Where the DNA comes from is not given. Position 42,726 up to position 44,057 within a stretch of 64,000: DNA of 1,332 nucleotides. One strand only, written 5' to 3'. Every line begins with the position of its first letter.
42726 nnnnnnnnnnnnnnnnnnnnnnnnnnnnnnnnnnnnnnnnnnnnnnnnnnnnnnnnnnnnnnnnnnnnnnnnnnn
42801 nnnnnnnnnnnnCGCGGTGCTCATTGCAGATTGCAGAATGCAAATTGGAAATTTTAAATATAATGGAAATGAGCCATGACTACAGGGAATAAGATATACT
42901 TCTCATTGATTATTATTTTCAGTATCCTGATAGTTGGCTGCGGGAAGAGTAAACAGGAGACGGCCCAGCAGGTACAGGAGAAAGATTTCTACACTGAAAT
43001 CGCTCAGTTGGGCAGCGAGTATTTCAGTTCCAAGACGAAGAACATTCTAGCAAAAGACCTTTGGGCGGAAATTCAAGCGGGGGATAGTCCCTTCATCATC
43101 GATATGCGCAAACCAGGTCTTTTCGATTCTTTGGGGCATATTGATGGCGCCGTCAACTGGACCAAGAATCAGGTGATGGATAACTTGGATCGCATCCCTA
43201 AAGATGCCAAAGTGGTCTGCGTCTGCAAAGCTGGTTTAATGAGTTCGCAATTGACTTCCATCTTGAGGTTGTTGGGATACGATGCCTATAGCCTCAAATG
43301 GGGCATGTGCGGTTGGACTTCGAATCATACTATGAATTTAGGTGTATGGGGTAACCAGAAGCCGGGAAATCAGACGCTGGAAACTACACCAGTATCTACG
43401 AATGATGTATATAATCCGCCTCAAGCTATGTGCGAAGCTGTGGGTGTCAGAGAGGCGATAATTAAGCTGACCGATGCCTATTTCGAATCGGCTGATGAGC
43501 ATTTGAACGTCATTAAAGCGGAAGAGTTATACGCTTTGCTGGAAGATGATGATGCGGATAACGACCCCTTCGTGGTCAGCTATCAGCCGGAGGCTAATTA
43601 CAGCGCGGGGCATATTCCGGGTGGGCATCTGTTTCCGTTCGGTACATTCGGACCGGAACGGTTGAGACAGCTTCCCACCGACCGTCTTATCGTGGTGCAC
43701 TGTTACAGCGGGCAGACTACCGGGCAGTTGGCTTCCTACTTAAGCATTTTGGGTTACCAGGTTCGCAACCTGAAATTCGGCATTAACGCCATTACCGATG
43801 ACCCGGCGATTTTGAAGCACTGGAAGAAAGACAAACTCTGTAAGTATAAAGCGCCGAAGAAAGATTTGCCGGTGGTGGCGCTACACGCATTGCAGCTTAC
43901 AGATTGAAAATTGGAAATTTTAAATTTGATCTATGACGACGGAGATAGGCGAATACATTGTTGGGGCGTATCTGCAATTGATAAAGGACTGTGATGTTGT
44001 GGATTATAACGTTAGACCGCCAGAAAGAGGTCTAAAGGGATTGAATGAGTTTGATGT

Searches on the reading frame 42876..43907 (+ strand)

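Call 7: search_protein_families(library=pfam, proteins=[window:42876-43907:+])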
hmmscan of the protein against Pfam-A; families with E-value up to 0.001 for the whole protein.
window:42876-43907:+ (343 aa): 1 family
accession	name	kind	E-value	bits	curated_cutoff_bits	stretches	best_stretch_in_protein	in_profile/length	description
PF00581.25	Rhodanese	-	9.3e-24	84.3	22.2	2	59-149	2-101/102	Rhodanese-like domain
